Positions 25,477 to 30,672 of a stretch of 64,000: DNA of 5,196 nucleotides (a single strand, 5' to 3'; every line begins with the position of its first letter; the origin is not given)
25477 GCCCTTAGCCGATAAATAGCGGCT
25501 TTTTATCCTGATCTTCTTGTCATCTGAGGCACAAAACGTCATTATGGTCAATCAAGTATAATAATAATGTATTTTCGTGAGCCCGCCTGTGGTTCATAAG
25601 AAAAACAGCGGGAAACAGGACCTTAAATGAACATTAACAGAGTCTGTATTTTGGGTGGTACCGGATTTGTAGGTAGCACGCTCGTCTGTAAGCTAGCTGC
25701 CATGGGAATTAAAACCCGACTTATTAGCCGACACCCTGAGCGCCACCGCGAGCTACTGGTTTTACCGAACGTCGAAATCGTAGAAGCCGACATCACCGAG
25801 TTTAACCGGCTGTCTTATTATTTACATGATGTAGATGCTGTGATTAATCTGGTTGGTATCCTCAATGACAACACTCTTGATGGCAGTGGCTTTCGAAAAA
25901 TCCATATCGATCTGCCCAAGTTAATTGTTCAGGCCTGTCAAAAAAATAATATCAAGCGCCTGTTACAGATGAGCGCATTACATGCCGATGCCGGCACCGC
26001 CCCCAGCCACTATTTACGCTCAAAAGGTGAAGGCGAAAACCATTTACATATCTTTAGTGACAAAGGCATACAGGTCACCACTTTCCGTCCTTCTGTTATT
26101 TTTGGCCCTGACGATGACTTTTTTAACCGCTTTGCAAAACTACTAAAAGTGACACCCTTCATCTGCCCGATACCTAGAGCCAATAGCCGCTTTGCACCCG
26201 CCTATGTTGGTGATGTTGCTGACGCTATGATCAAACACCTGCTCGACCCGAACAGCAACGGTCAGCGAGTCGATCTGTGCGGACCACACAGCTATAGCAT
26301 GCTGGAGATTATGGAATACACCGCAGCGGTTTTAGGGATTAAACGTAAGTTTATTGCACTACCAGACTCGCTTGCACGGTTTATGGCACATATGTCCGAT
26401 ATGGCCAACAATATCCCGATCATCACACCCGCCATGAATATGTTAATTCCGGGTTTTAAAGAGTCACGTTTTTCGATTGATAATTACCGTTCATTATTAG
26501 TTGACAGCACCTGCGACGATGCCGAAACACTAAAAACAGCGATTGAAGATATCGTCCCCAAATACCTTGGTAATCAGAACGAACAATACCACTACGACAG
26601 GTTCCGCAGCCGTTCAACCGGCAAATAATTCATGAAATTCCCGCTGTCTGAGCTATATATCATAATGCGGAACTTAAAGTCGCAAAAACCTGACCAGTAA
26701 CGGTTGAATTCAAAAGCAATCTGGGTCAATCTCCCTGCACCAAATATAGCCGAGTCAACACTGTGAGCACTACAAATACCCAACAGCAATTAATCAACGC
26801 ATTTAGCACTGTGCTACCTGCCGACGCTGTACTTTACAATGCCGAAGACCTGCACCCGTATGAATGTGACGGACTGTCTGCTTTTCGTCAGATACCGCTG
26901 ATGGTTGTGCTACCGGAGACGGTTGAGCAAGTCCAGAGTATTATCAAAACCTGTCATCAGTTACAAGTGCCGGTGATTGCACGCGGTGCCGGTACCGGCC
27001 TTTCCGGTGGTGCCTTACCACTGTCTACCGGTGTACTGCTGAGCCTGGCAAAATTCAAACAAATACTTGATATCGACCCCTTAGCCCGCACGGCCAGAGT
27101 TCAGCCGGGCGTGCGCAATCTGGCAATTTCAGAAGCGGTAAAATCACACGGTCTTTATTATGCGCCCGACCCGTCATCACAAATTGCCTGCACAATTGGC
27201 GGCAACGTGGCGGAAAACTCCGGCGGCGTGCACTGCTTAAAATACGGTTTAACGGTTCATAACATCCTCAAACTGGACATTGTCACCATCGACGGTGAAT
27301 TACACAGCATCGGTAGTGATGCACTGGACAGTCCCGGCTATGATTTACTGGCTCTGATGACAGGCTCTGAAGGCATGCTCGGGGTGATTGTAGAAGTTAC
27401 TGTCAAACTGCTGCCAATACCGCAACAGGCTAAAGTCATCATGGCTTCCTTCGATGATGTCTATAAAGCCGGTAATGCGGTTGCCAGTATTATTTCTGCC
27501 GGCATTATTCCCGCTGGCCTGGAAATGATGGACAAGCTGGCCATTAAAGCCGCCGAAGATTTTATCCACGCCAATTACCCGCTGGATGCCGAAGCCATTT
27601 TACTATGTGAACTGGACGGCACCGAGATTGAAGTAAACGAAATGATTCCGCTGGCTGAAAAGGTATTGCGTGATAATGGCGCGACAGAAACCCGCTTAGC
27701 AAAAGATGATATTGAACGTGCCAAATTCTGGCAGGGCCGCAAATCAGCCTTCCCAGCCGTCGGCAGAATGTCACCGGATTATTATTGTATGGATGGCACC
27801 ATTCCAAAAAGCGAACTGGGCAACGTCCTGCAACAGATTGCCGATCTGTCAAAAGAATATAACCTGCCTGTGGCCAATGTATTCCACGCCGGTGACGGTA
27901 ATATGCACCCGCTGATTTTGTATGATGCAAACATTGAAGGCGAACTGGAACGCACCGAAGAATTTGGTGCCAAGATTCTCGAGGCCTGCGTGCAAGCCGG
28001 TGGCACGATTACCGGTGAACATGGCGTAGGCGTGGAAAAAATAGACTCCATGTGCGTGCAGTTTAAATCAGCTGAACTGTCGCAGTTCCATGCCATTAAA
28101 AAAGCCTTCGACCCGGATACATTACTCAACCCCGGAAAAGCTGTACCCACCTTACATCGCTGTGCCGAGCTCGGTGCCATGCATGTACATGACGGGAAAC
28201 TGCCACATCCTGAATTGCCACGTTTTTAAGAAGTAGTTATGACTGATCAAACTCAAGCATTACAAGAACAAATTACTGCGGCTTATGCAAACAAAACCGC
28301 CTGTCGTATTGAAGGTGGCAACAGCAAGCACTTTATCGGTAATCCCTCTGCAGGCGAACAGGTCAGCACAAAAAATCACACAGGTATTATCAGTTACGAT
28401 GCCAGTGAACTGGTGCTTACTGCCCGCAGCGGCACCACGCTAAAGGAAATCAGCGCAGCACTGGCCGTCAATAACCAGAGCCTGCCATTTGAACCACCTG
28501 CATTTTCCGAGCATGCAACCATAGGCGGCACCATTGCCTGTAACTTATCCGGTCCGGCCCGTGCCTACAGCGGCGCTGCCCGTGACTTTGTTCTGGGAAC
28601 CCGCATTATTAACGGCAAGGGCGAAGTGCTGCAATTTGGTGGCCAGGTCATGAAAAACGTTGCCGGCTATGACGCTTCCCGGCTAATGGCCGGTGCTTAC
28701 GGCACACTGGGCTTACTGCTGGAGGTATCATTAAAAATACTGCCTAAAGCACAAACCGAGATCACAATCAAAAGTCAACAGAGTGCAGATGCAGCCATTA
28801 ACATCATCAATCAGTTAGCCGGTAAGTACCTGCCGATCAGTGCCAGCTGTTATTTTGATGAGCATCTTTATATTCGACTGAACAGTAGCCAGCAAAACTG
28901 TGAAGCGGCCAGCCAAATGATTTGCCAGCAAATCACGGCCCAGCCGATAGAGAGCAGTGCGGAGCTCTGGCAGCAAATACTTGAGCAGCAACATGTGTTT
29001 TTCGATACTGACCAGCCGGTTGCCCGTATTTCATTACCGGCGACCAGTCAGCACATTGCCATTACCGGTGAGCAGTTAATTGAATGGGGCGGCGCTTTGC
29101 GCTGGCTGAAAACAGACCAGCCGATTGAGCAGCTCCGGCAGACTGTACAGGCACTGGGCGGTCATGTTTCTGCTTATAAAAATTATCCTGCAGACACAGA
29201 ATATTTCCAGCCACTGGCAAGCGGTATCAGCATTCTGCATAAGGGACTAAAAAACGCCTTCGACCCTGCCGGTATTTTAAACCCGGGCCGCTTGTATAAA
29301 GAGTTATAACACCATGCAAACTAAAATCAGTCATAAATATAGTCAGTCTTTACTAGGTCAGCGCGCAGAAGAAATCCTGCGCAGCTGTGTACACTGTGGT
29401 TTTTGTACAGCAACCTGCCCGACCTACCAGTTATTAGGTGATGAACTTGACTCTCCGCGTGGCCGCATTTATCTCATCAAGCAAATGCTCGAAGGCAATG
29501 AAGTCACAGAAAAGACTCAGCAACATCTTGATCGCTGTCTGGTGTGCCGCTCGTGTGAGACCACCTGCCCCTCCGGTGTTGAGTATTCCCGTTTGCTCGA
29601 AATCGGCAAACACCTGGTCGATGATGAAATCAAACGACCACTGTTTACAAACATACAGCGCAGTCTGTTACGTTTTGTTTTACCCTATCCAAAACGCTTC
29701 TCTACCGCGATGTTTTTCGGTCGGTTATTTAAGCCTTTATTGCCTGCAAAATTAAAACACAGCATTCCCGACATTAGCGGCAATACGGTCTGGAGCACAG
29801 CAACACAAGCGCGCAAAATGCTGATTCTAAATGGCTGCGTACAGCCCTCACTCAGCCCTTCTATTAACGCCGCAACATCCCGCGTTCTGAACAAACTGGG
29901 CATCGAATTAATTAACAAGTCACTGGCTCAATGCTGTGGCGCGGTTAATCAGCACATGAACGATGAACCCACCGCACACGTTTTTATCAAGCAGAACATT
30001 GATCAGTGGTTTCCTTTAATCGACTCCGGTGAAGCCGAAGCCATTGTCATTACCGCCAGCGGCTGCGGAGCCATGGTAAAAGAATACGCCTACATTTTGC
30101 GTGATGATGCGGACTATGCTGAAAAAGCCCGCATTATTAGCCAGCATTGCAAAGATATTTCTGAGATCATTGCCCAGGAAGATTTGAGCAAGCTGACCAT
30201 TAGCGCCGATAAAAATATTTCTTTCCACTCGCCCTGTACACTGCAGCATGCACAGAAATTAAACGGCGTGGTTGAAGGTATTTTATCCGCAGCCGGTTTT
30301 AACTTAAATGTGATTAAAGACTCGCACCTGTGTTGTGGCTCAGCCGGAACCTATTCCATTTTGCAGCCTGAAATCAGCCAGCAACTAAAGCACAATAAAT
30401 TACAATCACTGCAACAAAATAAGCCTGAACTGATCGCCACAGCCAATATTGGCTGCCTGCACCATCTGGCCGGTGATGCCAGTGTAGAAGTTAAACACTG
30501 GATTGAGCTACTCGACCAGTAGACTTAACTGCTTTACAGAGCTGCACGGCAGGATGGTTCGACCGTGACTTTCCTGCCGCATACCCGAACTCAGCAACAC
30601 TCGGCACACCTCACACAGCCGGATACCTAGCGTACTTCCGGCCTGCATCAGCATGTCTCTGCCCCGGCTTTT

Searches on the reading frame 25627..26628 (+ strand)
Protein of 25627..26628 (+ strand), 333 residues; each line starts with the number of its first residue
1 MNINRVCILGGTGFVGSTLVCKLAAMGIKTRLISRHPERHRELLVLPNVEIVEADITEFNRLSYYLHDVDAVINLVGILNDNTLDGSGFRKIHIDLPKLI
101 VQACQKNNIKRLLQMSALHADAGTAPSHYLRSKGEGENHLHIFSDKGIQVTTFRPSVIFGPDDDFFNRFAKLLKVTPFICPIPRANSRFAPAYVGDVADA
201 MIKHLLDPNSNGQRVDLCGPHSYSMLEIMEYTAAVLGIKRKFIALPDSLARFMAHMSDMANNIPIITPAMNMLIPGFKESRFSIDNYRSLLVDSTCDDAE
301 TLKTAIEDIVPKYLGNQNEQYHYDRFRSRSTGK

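Call 31: search_protein_families(library=pfam, proteins=[window:25627-26628:+], max_evalue=0.00001)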
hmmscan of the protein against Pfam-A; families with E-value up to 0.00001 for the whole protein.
window:25627-26628:+ (333 aa): 5 families
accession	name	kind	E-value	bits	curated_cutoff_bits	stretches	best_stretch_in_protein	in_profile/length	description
PF01370.27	Epimerase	-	1.5e-17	64.3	20.9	1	6-211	1-231/240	NAD dependent epimerase/dehydratase family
PF13460.12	NAD_binding_10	-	1.3e-15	58.2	27.2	1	10-157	1-145/184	NAD(P)H-binding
PF01073.25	3Beta_HSD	-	3.1e-13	49.8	22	1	8-120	2-119/280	3-beta hydroxysteroid dehydrogenase/isomerase family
PF05368.20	NmrA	-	6.8e-09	36.2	27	1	5-250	4-248/298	NmrA-like family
PF07993.18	NAD_binding_4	-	7.2e-06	25.8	20.1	0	118-160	166-209/258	Male sterility protein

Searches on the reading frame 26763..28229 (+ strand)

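Call 31: search_protein_families(library=pfam, proteins=[window:26763-28229:+], max_evalue=0.00001)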
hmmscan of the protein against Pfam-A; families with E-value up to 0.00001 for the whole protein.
window:26763-28229:+ (488 aa): 2 families
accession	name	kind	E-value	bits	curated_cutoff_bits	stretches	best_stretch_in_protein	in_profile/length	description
PF02913.24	FAD-oxidase_C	-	1.6e-65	221.7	21.2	1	219-459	1-247/248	FAD linked oxidases, C-terminal domain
PF01565.28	FAD_binding_4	-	9.7e-40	135.9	26.4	1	45-183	1-138/139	FAD binding domain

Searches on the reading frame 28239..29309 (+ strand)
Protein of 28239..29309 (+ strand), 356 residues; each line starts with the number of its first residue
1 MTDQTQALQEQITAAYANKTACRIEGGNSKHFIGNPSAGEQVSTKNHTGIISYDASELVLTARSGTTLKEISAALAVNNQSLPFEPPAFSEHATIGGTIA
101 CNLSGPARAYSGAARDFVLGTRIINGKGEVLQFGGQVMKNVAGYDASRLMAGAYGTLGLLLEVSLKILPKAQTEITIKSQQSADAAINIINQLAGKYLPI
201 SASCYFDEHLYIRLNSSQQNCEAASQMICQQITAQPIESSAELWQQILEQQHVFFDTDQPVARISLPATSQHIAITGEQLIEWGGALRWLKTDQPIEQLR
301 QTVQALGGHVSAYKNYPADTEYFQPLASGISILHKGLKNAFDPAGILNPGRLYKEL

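Call 31: search_protein_families(library=pfam, proteins=[window:28239-29309:+], max_evalue=0.00001)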
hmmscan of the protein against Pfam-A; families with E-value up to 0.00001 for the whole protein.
window:28239-29309:+ (356 aa): 1 family
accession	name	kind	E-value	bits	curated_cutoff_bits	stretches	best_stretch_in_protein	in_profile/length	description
PF01565.28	FAD_binding_4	-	2.3e-19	69.9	26.4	1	4-133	9-138/139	FAD binding domain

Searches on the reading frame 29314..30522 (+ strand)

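Call 31: search_protein_families(library=pfam, proteins=[window:29314-30522:+], max_evalue=0.00001)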
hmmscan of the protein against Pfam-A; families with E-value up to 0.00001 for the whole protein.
window:29314-30522:+ (402 aa): 8 families
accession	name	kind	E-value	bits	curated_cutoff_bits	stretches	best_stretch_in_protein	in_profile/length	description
PF02754.22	CCG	-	4.8e-26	91.1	20.6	2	303-385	2-84/85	Cysteine-rich domain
PF13183.11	Fer4_8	-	8.3e-13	49.1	27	1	22-89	2-68/68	4Fe-4S dicluster domain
PF13534.11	Fer4_17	-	4.3e-11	43.6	22.2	1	24-89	1-60/61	4Fe-4S dicluster domain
PF12838.12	Fer4_7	-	6.3e-10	39.8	27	1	24-89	1-52/52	4Fe-4S dicluster domain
PF13484.11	Fer4_16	-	5.7e-08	33.9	30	1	25-87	2-65/66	4Fe-4S double cluster binding domain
PF12837.12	Fer4_6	-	1.3e-06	28.5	25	0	24-38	8-22/24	4Fe-4S binding domain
PF13187.11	Fer4_9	-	1.4e-06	28.6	27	0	11-37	24-49/52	4Fe-4S dicluster domain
PF13237.11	Fer4_10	-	2.5e-06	27.7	25.5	0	23-86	7-53/53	4Fe-4S dicluster domain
